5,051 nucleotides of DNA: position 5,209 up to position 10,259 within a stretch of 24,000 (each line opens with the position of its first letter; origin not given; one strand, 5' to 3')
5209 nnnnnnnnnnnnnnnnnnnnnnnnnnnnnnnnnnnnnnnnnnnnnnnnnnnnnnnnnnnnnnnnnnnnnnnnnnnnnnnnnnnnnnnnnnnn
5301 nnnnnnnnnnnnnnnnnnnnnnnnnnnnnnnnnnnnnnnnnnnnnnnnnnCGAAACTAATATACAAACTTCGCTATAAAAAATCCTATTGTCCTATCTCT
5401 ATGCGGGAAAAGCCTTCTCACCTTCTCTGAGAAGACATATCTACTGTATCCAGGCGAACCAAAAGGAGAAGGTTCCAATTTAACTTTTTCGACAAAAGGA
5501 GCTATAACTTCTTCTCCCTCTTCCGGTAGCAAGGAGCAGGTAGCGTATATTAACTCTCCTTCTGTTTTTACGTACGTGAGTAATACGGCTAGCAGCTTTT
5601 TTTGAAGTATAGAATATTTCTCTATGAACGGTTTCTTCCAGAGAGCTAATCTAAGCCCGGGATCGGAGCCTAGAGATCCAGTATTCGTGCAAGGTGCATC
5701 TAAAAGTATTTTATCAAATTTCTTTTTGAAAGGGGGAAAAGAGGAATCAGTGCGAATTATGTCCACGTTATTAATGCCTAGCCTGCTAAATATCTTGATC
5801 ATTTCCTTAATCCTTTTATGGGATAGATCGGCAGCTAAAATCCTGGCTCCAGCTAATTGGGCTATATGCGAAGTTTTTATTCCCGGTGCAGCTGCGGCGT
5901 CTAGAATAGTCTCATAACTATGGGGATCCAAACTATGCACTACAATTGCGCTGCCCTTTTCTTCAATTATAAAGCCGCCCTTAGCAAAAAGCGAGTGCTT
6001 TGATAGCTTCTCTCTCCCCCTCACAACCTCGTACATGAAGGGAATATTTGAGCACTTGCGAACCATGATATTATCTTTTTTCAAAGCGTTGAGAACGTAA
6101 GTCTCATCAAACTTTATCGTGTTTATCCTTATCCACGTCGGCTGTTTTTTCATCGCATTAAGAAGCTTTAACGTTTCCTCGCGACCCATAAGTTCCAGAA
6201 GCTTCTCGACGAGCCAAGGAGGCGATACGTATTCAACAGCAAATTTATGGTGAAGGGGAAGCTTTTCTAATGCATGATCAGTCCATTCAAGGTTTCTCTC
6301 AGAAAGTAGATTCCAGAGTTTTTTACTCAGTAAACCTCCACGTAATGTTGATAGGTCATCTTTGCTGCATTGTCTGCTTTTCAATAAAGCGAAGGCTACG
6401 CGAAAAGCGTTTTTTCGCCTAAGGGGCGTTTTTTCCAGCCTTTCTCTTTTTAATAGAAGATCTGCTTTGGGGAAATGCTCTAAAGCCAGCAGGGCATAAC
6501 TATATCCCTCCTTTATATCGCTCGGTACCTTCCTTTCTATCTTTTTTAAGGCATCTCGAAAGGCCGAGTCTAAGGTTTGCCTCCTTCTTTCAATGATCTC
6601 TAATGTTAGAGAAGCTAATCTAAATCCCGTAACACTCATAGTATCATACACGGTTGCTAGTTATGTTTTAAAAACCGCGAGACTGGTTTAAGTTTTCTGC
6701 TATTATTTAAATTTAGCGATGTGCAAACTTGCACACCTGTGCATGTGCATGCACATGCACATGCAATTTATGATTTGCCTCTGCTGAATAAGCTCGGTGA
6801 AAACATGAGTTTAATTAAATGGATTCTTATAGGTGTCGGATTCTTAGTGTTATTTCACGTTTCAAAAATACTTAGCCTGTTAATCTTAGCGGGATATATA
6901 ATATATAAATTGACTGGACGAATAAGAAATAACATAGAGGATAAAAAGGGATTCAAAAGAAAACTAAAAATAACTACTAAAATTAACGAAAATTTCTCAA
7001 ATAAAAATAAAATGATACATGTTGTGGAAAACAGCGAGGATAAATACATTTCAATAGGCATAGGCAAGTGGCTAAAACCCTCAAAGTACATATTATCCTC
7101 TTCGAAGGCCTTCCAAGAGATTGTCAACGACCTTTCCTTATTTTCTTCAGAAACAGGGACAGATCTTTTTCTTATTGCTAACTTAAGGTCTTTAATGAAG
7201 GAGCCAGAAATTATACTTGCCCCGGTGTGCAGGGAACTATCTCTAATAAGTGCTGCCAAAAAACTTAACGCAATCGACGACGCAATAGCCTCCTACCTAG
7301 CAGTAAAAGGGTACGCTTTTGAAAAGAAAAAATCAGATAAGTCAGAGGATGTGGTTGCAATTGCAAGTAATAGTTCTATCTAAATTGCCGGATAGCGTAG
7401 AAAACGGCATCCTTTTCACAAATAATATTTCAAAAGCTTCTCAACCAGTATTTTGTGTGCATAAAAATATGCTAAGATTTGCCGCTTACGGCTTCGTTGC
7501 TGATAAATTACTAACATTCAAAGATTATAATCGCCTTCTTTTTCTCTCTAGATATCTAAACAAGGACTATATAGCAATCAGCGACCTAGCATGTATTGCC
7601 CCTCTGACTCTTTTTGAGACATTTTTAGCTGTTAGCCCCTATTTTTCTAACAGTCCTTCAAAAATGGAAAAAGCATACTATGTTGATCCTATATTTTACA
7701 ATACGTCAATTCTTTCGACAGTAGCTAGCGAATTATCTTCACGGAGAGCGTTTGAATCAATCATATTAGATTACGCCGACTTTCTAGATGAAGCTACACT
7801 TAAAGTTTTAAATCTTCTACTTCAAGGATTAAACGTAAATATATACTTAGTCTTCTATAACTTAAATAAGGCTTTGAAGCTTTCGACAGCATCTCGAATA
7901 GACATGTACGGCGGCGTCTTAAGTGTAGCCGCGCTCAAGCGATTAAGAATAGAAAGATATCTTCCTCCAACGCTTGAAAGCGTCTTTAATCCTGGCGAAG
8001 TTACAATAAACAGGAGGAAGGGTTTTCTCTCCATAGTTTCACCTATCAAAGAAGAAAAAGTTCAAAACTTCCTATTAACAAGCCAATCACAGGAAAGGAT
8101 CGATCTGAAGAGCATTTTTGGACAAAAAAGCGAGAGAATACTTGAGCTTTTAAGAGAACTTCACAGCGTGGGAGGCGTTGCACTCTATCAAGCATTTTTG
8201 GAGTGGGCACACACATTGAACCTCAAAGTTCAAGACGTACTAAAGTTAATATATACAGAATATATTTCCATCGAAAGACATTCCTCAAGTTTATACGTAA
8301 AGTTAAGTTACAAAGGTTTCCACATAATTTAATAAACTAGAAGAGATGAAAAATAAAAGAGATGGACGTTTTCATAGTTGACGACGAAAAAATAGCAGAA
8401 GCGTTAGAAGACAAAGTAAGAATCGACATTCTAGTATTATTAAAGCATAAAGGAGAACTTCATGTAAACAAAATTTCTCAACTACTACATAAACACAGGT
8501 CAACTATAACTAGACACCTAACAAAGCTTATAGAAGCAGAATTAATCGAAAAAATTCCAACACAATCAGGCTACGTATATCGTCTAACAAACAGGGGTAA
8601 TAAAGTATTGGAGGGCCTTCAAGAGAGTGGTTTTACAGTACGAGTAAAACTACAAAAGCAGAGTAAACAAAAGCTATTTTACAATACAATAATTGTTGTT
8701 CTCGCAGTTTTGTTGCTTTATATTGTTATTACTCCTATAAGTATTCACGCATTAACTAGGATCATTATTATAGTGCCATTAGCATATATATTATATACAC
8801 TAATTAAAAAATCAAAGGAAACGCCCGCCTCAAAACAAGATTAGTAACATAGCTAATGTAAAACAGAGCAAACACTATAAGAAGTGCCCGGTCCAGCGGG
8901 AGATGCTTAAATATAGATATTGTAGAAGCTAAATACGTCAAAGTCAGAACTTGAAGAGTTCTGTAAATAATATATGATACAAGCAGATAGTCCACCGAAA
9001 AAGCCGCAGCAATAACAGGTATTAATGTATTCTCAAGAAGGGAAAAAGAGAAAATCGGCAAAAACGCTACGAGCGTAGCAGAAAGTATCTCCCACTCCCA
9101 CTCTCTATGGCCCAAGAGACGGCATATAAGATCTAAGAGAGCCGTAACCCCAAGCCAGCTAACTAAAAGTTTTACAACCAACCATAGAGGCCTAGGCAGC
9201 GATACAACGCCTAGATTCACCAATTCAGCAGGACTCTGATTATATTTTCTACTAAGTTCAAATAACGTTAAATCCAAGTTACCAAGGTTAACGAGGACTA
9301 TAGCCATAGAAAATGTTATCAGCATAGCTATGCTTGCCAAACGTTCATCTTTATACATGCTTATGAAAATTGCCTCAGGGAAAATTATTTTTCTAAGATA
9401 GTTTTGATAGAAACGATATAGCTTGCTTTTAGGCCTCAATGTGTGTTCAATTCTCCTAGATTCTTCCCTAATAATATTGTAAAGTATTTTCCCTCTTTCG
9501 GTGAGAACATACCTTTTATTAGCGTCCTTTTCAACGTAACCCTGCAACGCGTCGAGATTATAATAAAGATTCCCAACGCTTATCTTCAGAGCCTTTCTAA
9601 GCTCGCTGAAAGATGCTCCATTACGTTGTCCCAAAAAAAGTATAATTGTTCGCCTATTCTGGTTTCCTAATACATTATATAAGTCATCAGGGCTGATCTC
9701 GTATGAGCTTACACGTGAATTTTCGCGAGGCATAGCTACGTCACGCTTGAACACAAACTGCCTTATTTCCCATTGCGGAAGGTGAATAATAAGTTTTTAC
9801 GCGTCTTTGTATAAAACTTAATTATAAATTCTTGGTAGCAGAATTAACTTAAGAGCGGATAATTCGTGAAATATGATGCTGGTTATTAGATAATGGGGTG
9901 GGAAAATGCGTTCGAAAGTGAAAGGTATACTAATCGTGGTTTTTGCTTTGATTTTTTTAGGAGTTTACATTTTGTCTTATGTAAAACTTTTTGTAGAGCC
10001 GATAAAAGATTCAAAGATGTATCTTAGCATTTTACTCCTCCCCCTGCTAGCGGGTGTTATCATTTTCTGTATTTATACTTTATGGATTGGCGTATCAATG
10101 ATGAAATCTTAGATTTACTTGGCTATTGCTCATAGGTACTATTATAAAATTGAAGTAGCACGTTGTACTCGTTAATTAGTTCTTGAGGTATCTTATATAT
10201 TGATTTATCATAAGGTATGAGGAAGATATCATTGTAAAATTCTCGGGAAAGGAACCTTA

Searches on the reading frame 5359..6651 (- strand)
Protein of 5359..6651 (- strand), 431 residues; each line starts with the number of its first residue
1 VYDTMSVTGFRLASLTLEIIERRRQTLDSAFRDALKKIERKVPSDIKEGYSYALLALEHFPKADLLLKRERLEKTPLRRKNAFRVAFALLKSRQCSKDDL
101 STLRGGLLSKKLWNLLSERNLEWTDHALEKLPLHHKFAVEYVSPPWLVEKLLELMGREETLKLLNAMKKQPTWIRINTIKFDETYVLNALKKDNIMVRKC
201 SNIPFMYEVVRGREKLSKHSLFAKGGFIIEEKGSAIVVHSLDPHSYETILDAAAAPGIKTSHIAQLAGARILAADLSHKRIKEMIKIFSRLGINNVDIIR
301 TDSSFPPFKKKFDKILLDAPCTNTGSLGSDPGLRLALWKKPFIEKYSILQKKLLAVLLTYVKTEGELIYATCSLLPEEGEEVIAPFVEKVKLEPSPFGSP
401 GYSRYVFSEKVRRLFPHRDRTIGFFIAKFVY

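Call 51: search_protein_families(library=pfam, proteins=[window:5359-6651:-], max_evalue=0.001)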
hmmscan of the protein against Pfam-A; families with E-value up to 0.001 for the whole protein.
window:5359-6651:- (431 aa): 4 families
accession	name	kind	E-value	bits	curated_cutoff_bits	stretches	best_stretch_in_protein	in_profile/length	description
PF01189.24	Methyltr_RsmB-F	-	1.1e-45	156.1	27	1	240-429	3-198/199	16S rRNA methyltransferase RsmB/F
PF22458.1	RsmF-B_ferredox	-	2.1e-07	31.4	27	1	144-204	2-62/74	Methyltr_RsmF/B-like, ferredoxin-like domain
PF13847.12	Methyltransf_31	-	8.7e-05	22.7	27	1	245-378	3-114/145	Methyltransferase domain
PF13649.12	Methyltransf_25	-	0.00022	22.3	27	1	249-317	1-70/97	Methyltransferase domain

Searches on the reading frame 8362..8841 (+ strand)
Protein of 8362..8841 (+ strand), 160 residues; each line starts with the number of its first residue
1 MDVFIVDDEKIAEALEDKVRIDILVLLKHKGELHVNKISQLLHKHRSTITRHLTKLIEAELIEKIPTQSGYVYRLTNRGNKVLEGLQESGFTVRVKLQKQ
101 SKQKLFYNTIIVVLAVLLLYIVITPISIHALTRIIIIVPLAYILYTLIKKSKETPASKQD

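Call 52: search_protein_families(library=pfam, proteins=[window:8362-8841:+], max_evalue=0.001)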
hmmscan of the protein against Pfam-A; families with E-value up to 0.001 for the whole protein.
window:8362-8841:+ (160 aa): 14 families
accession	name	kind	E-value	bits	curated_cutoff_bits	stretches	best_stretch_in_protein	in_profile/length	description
PF01022.26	HTH_5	-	3.1e-08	33.8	22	1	17-64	1-47/47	Bacterial regulatory protein, arsR family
PF01047.28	MarR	-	1e-07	32.2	24.6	1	21-66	6-51/59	MarR family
PF12840.13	HTH_20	-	2e-07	31.3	27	1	15-64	1-50/51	Helix-turn-helix domain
PF25213.1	HVO_A0261_N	-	1.7e-06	28.2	35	1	10-89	3-77/86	HVO_A0261 N-terminal domain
PF13412.12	HTH_24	-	4.6e-05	23.3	21.9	1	17-63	2-48/48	Winged helix-turn-helix DNA-binding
PF12802.13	MarR_2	-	4.9e-05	23.9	27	1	22-67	9-55/61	MarR family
PF01978.25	TrmB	-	0.00011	22.4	25.6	0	25-75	16-64/68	Sugar-specific transcriptional regulator TrmB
PF09339.16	HTH_IclR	-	0.00013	22.1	22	1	22-64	7-50/52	IclR helix-turn-helix domain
PF08220.18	HTH_DeoR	-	0.00017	21.7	21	0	23-65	5-47/57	DeoR-like helix-turn-helix domain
PF24037.1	DUF7346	-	0.00022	21.8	28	1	11-86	63-138/139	Family of unknown function (DUF7346)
PF20288.3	MC2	-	0.00031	21.1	26.9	1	43-89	61-107/145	ABC-three component (ABC-3C) system Middle Component 2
PF25212.1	HVO_A0114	-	0.00039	20.6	27.6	1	11-65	16-69/84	HVO_A0114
PF08279.18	HTH_11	-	0.00054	20.2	25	0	21-71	3-54/55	HTH domain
PF14947.12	HTH_45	-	0.00057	20.3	25.5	0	21-88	9-71/77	Winged helix-turn-helix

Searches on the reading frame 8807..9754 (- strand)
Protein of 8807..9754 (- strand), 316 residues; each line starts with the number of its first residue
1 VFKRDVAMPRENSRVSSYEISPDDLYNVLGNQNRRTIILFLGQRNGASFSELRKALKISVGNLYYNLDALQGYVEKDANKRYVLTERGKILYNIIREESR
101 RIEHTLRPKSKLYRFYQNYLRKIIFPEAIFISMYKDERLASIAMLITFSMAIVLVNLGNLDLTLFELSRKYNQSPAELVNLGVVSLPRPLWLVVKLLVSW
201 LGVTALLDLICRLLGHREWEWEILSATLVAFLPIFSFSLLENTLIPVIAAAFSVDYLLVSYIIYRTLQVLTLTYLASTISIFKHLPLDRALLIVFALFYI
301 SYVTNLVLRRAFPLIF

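Call 3: search_protein_families(library=pfam, proteins=[window:8807-9754:-], max_evalue=1)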
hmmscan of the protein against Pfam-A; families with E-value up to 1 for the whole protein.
window:8807-9754:- (316 aa): 10 families
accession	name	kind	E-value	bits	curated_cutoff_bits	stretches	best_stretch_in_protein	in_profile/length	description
PF24038.1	DUF7347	-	1.4e-07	32.1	27.6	1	22-94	1-76/77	Domain of unknown function (DUF7347)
PF12840.13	HTH_20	-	3e-05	24.3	27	1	29-71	1-43/51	Helix-turn-helix domain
PF13601.12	HTH_34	-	0.00011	22.8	27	1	36-77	4-47/80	Winged helix DNA-binding domain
PF04893.22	Yip1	-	0.024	15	28.6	1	125-303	6-168/173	Yip1 domain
PF01022.26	HTH_5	-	0.034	14.5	22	1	32-70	2-39/47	Bacterial regulatory protein, arsR family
PF13412.12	HTH_24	-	0.055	13.5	21.9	1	31-70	2-41/48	Winged helix-turn-helix DNA-binding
PF24266.1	HTH_HVO_0163_N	-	0.079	13.5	31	1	32-75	2-47/70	HVO_0163, N-terminal HTH domain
PF03899.21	ATP-synt_I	-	0.11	13.4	25.1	0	107-149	55-99/99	ATP synthase I chain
PF11313.14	DUF3116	-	0.15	12.5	25.9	1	72-96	55-83/84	Protein of unknown function (DUF3116)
PF25213.1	HVO_A0261_N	-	0.21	12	35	1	32-103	10-82/86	HVO_A0261 N-terminal domain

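Call 4: search_protein_families(library=ncbifam, proteins=[window:8807-9754:-], max_evalue=1)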
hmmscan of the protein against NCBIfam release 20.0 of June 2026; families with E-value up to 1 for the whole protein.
window:8807-9754:- (316 aa): 2 families
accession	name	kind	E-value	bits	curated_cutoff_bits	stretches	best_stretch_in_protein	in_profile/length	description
NF033788.1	HTH_metalloreg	subfamily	0.013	15.3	55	1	24-70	3-49/77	metalloregulator ArsR/SmtB family transcription factor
NF053602.1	Phr_regulator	exception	0.039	13.5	320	1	25-76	5-57/191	heat shock transcription regulator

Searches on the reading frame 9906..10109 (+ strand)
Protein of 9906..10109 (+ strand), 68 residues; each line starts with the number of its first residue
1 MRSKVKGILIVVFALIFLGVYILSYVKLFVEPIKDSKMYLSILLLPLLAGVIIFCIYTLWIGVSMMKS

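Call 3: search_protein_families(library=pfam, proteins=[window:9906-10109:+], max_evalue=1)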
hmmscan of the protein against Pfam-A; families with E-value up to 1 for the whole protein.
window:9906-10109:+ (68 aa): 7 families
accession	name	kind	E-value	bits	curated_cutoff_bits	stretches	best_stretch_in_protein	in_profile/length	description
PF08285.16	DPM3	-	0.11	13.2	25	1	10-63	7-58/90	Dolichol-phosphate mannosyltransferase subunit 3 (DPM3)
PF17555.7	TssN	-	0.15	11.9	30.3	1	7-62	61-115/274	Type VI secretion system, TssN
PF00951.23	Arteri_Gl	-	0.16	12.3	24.9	1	7-58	55-106/179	Arterivirus GL envelope glycoprotein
PF15159.11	PIG-Y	-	0.28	12.5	25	1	8-64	2-65/69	Phosphatidylinositol N-acetylglucosaminyltransferase subunit Y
PF11023.14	DUF2614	-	0.47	11.1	21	1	3-64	4-61/111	Zinc-ribbon containing domain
PF13567.11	DUF4131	-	0.55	10.4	31.6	1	9-61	7-53/165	Domain of unknown function (DUF4131)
PF24020.1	DUF7333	-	0.6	10.6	27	0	16-64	10-54/61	Family of unknown function (DUF7333)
